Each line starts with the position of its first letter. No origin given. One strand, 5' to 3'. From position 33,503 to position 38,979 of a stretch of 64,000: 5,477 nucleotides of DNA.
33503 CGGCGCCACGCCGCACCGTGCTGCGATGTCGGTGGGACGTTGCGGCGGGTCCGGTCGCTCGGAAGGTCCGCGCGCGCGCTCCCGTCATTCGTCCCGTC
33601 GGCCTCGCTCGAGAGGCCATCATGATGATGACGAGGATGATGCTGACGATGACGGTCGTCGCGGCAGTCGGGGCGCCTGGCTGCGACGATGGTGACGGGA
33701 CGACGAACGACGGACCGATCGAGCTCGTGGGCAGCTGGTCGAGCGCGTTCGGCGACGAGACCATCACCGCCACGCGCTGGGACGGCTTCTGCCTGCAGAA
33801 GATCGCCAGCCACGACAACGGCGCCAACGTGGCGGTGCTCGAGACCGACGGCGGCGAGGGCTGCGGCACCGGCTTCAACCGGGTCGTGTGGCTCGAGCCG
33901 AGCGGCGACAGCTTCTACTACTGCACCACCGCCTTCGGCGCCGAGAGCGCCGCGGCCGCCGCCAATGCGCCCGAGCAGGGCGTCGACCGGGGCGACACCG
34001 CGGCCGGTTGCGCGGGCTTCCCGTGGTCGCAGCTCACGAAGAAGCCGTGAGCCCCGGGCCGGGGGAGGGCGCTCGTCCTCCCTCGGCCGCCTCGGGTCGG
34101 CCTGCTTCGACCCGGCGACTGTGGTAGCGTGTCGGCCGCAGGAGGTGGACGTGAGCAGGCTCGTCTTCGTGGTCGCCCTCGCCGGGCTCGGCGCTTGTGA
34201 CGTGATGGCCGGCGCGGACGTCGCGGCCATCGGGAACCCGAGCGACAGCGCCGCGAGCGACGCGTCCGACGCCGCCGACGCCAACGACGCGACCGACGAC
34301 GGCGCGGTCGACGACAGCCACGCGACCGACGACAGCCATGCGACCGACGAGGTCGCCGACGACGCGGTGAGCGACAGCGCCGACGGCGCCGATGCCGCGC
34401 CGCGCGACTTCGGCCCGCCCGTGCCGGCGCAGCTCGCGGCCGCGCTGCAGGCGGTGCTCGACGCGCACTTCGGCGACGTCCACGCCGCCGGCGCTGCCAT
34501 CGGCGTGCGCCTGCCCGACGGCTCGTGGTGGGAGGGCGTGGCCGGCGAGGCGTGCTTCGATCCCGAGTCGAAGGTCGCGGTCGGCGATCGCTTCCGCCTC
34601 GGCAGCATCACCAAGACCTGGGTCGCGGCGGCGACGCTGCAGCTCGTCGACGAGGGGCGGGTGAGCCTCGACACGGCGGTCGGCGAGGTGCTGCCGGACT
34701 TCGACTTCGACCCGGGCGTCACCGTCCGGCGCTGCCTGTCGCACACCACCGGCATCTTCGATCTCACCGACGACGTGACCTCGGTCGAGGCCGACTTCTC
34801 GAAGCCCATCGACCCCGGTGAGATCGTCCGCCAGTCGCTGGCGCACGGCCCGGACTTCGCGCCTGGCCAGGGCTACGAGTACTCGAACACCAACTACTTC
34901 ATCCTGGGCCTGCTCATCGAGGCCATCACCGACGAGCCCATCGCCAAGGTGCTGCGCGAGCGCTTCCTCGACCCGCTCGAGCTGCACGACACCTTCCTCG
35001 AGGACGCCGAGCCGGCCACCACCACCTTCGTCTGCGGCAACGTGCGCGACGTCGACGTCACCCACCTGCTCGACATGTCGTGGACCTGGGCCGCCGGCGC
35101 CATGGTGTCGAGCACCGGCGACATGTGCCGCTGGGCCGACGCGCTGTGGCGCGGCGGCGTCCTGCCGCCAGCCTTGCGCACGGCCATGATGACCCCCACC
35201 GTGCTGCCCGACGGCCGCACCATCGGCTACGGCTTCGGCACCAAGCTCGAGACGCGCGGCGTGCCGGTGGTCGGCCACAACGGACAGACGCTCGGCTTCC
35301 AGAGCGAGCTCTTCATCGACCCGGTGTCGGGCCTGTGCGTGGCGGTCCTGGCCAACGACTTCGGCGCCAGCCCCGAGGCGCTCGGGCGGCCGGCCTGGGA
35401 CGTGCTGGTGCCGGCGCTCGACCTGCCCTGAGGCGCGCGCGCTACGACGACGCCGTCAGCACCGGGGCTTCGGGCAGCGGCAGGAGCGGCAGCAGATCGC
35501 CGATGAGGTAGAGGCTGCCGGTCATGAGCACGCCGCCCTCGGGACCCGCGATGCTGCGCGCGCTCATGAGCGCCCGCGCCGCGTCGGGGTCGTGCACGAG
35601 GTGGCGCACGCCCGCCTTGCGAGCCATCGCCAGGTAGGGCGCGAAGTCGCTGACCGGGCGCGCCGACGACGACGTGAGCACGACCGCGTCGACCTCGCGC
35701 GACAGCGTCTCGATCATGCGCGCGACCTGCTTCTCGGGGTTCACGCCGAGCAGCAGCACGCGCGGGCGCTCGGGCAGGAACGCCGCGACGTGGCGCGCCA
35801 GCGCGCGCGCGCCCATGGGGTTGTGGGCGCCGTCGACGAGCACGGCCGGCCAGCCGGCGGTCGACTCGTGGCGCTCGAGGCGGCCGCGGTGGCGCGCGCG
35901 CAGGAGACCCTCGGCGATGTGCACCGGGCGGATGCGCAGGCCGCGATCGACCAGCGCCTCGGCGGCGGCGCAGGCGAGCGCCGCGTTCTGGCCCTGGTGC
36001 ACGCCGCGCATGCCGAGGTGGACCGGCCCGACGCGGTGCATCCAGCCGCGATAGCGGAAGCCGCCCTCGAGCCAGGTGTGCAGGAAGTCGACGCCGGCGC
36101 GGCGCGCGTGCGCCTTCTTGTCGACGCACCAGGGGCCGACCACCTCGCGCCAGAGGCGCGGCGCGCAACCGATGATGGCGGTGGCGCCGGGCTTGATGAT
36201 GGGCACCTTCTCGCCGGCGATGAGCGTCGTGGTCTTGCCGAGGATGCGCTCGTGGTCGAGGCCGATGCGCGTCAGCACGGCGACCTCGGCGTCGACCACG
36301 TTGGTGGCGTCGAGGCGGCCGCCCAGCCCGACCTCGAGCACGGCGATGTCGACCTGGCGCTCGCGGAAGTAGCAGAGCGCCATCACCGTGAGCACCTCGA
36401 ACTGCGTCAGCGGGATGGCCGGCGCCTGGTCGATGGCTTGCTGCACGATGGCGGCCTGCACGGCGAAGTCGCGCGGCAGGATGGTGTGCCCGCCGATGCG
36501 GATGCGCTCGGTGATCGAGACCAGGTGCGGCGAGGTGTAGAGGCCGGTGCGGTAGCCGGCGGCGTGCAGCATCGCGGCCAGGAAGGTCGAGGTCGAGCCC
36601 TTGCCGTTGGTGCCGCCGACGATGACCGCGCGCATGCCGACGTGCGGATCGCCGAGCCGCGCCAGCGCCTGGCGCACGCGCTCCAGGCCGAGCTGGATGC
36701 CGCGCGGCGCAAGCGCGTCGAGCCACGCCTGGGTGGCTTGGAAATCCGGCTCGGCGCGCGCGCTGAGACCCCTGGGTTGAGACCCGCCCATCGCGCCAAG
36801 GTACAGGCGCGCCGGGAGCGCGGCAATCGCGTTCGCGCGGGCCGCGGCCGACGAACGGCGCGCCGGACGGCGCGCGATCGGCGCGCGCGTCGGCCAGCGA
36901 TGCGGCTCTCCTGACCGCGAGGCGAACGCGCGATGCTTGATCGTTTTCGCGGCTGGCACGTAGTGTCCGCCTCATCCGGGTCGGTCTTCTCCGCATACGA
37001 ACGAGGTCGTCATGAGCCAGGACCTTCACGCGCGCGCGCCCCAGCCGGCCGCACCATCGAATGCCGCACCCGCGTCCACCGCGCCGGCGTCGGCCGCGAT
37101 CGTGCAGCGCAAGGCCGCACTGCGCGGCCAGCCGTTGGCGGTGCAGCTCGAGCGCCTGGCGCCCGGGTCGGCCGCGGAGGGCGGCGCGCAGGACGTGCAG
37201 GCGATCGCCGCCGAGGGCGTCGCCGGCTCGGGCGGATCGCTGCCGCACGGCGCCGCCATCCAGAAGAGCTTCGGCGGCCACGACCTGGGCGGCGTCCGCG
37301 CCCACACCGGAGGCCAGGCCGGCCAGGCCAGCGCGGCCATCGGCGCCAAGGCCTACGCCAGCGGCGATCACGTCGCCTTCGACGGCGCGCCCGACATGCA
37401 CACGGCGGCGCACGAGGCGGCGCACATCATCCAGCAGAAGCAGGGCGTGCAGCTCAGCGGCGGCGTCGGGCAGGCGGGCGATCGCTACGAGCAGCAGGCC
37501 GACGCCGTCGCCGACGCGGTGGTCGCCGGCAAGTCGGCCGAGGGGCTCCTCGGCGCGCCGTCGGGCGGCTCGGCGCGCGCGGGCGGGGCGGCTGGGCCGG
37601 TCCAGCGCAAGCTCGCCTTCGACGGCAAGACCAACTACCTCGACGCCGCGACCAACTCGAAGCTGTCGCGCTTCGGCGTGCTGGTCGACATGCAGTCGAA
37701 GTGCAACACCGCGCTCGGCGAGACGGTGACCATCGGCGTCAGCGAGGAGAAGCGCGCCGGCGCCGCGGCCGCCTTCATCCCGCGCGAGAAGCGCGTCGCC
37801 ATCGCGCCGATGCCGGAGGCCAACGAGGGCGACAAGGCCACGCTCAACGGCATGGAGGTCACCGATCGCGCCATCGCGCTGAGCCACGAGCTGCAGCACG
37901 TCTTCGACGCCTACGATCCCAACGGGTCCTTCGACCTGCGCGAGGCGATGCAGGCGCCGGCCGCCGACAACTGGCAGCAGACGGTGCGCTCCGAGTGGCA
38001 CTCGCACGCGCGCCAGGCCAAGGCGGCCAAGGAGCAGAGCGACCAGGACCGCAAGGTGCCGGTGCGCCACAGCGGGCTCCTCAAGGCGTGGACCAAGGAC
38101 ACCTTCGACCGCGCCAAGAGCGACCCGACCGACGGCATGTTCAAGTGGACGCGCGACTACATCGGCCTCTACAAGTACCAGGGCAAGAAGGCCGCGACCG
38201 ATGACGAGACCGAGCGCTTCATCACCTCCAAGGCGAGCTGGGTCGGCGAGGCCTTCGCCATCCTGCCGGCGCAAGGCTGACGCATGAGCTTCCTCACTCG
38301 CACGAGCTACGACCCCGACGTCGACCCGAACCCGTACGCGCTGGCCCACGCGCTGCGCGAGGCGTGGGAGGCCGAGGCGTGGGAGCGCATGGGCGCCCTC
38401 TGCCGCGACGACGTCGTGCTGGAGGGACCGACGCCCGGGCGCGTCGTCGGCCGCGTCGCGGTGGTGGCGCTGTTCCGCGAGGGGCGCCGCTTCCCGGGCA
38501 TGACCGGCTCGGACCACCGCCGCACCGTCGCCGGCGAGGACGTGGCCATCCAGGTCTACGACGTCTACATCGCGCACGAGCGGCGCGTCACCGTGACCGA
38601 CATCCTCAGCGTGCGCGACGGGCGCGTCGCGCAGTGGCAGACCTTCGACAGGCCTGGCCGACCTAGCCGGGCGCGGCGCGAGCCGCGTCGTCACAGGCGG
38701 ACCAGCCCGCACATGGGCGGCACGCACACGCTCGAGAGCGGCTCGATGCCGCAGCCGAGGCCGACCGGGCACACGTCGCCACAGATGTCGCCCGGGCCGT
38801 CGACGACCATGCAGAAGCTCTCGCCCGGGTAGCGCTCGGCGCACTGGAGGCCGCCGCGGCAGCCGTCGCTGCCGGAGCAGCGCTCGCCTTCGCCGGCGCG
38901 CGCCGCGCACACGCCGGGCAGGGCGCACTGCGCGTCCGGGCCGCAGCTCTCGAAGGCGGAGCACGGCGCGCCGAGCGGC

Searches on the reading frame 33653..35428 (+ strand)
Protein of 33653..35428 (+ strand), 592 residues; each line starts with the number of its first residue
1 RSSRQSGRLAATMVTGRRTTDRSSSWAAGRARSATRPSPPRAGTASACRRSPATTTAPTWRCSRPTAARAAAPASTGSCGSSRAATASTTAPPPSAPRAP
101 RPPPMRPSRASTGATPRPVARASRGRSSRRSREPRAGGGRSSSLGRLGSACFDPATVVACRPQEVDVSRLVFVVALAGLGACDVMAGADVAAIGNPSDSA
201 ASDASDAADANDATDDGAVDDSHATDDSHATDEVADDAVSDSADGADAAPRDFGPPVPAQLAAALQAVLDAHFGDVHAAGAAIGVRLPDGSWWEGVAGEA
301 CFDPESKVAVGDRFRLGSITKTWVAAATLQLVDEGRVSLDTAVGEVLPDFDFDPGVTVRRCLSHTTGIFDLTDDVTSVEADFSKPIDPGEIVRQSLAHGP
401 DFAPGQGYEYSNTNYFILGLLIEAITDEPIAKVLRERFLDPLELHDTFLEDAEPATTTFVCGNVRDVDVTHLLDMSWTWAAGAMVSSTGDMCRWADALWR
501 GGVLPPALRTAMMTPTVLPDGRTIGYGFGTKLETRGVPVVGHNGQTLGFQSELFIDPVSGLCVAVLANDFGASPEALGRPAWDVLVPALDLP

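Call 12: search_protein_families(library=pfam, proteins=[window:33653-35428:+], max_evalue=0.01)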
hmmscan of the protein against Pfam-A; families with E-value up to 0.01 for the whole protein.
window:33653-35428:+ (592 aa): 2 families
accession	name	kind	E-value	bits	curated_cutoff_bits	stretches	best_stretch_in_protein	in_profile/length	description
PF00144.29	Beta-lactamase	-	1.8e-53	182.3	27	1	270-577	6-318/329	Beta-lactamase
PF13354.11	Beta-lactamase2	-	0.0014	18.5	22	0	313-343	20-50/214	Beta-lactamase enzyme family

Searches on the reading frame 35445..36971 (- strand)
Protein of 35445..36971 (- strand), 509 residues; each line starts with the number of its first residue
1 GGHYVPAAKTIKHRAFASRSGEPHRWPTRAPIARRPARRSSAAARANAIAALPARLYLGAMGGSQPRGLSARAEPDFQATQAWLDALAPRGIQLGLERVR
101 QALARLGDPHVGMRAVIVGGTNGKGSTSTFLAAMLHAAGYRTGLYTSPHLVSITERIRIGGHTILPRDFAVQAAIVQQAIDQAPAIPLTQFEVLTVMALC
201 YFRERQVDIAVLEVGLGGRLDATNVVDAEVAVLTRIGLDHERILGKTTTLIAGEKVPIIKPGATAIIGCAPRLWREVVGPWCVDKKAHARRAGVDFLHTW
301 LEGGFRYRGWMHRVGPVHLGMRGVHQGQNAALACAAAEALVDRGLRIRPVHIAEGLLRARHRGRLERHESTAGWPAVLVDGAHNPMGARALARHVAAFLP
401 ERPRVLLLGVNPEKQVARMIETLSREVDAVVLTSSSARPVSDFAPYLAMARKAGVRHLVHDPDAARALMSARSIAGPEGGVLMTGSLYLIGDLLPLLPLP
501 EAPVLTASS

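Call 12: search_protein_families(library=pfam, proteins=[window:35445-36971:-], max_evalue=0.01)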
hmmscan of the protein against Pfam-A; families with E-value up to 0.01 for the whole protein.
window:35445-36971:- (509 aa): 2 families
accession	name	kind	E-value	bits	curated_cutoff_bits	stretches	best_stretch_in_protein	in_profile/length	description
PF02875.26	Mur_ligase_C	-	7e-13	49.9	28.4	1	363-486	1-126/127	Mur ligase, glutamate ligase domain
PF08245.18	Mur_ligase_M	-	1.2e-07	32.4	24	1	118-337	1-200/200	Mur ligase middle domain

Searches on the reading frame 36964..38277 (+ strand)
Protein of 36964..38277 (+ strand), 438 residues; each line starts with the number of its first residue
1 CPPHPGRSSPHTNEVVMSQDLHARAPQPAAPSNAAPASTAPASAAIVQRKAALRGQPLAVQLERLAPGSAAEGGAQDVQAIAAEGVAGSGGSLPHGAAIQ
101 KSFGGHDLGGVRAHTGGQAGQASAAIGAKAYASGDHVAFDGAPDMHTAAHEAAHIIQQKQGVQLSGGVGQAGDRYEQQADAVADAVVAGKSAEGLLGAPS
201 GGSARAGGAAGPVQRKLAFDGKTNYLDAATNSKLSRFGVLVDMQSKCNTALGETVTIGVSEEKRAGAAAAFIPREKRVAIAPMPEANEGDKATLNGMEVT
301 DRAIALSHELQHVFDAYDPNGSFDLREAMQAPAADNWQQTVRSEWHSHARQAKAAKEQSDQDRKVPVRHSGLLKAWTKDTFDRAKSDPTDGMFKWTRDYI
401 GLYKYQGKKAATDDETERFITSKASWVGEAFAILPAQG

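Call 12: search_protein_families(library=pfam, proteins=[window:36964-38277:+], max_evalue=0.01)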
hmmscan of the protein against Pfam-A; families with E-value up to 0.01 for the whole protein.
window:36964-38277:+ (438 aa): 1 family
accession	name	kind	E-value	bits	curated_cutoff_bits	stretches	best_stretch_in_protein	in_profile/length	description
PF13699.11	eCIS_core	-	1.3e-12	48.1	22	1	101-161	12-78/79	eCIS core domain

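Call 92: search_protein_families(library=padloc, proteins=[window:37012-38277:+], max_evalue=0.01)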
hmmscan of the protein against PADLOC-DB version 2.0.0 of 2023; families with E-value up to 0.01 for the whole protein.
window:37012-38277:+ (422 aa): 0 families

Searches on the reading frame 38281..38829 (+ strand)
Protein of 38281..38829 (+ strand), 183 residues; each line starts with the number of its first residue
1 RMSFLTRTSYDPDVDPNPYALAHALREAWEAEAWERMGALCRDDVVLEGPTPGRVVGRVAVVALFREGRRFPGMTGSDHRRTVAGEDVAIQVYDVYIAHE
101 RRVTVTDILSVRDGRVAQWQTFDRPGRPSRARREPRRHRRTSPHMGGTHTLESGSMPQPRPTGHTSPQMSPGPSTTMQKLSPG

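Call 12: search_protein_families(library=pfam, proteins=[window:38281-38829:+], max_evalue=0.01)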
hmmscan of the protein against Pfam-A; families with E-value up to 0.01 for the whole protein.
window:38281-38829:+ (183 aa): 3 families
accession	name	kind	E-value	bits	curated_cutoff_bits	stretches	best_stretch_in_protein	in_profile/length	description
PF12680.13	SnoaL_2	-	1e-11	45.7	27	1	24-119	3-102/102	SnoaL-like domain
PF14534.12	DUF4440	-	9.5e-05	23.2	25.2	1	21-101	4-83/107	Domain of unknown function (DUF4440)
PF07366.18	SnoaL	-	0.0015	18.8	28.4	0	22-69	4-51/126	SnoaL-like polyketide cyclase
